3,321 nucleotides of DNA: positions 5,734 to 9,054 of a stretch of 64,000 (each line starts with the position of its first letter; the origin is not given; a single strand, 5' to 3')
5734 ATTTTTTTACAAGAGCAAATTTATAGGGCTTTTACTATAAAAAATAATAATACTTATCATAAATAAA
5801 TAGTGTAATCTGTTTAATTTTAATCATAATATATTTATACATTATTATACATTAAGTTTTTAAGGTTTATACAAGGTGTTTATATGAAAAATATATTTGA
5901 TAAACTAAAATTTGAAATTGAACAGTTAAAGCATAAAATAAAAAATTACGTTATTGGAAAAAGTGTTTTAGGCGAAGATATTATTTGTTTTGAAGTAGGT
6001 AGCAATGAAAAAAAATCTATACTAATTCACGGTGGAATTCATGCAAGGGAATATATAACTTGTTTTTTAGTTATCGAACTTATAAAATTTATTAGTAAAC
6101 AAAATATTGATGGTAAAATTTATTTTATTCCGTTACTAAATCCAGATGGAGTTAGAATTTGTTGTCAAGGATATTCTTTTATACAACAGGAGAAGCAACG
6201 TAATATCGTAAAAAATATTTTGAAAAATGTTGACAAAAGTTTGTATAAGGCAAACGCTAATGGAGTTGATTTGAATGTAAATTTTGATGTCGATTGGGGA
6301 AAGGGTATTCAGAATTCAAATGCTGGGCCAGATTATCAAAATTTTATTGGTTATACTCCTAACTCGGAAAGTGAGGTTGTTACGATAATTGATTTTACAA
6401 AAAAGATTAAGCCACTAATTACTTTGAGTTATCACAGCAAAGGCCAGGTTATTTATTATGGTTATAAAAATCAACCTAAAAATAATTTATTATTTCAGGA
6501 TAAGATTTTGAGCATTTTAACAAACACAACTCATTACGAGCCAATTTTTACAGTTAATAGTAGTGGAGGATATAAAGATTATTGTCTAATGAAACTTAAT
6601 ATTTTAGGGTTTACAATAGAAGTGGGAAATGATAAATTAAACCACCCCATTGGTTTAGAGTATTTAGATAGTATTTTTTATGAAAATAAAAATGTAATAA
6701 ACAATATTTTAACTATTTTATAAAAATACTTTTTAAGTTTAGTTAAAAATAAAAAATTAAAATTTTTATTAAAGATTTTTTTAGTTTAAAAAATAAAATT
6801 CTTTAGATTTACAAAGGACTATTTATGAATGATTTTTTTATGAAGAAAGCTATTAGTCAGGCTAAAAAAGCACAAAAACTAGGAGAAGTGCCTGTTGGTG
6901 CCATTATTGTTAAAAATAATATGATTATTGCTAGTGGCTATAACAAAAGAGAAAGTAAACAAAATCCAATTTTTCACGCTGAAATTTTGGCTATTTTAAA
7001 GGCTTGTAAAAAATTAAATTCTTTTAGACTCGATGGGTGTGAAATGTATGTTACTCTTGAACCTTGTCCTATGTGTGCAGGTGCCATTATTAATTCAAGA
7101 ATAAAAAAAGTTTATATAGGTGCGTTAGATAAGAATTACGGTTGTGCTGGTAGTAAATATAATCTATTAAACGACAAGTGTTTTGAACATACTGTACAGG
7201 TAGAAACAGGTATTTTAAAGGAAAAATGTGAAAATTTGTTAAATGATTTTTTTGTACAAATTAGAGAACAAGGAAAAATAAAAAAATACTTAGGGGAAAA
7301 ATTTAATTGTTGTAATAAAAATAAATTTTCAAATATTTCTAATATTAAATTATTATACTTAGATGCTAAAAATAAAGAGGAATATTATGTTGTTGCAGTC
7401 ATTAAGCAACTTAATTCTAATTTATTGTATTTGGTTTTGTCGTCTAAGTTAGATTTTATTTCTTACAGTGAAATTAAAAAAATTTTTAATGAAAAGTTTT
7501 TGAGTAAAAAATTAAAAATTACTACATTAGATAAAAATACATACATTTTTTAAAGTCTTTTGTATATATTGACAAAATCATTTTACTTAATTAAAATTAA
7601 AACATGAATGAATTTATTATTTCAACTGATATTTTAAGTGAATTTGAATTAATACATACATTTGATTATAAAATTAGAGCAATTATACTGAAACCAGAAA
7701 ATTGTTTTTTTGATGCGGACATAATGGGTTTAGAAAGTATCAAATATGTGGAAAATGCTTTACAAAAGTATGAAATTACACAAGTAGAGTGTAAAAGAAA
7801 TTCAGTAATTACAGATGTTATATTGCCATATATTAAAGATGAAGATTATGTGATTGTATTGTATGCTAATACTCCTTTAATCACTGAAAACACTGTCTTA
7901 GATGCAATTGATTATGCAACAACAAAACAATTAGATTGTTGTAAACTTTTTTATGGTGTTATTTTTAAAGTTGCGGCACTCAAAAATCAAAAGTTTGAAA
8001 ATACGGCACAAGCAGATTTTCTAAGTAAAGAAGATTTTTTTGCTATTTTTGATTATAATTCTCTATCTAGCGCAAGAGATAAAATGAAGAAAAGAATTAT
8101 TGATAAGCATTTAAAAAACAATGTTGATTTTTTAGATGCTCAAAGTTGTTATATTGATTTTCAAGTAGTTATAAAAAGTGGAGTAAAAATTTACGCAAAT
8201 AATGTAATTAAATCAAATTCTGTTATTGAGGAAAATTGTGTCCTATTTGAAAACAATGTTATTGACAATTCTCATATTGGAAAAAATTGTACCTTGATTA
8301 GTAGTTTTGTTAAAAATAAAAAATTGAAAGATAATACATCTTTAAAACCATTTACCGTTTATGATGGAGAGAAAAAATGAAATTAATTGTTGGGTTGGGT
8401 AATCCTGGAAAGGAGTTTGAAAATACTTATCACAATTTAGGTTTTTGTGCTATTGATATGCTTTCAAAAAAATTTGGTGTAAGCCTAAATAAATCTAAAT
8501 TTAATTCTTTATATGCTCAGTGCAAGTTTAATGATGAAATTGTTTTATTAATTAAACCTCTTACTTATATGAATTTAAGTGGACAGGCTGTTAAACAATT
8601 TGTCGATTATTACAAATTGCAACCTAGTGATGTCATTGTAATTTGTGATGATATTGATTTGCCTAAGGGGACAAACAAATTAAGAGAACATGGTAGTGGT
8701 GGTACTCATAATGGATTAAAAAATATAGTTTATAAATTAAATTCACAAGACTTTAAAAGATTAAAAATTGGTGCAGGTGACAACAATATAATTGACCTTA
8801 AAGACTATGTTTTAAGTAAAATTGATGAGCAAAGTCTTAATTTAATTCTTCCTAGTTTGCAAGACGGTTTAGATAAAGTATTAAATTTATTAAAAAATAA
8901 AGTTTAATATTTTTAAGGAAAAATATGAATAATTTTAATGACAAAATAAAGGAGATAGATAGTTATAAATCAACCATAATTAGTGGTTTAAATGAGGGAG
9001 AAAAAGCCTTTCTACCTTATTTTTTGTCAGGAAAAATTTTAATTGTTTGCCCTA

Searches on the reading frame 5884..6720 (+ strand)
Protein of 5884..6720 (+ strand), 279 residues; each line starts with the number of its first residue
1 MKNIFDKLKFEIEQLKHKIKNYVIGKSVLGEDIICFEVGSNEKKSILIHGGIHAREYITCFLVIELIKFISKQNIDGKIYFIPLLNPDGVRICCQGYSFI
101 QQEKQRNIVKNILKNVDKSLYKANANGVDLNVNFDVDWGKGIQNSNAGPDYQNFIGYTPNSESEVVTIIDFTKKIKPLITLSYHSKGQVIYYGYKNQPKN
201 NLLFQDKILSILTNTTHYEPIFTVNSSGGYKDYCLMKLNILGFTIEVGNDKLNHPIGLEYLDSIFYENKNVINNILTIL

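Call 8: search_protein_families(library=pfam, proteins=[window:5884-6720:+])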
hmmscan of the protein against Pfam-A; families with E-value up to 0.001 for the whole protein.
window:5884-6720:+ (279 aa): 2 families
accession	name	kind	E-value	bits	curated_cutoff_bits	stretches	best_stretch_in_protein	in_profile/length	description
PF00246.29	Peptidase_M14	-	4.9e-30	105.6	21.6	1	19-251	16-265/286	Zinc carboxypeptidase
PF24827.1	AstE_AspA_cat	-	1.4e-06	28.4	25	1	44-93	3-52/192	Succinylglutamate desuccinylase/Aspartoacylase catalytic domain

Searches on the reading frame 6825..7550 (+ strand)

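Call 8: search_protein_families(library=pfam, proteins=[window:6825-7550:+])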
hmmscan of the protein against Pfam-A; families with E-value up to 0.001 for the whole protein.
window:6825-7550:+ (242 aa): 3 families
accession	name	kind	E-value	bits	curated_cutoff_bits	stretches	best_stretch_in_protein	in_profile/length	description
PF14437.12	MafB19-deam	-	5e-43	146.8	27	1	5-147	6-142/142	MafB19-like deaminase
PF00383.29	dCMP_cyt_deam_1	-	3.3e-33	114.1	25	1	4-99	6-101/102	Cytidine and deoxycytidylate deaminase zinc-binding region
PF14439.12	Bd3614-deam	-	3.3e-05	24.3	38.5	1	35-91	22-77/113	Bd3614-like deaminase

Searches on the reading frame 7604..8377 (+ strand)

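Call 8: search_protein_families(library=pfam, proteins=[window:7604-8377:+])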
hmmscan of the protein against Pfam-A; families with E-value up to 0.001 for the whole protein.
window:7604-8377:+ (258 aa): 3 families
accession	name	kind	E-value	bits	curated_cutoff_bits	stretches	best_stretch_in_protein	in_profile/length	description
PF25084.1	LbH_EIF2B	-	2.1e-06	28.1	54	1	179-235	13-74/105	EIF2B subunit epsilon LbH domain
PF00132.30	Hexapep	-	2.9e-05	24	27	0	188-220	2-34/36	Bacterial transferase hexapeptide (six repeats)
PF21711.3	DCTN5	-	0.00057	20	40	0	192-252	71-139/182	Dynactin subunit 5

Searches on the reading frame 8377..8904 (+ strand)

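Call 87: search_protein_families(library=pfam, proteins=[window:8377-8904:+], max_evalue=0.01)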
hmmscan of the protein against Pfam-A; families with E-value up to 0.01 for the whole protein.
window:8377-8904:+ (176 aa): 1 family
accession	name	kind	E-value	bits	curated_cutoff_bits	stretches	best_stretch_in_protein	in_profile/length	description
PF01195.25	Pept_tRNA_hydro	-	2.6e-56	190.8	27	1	3-173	1-172/183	Peptidyl-tRNA hydrolase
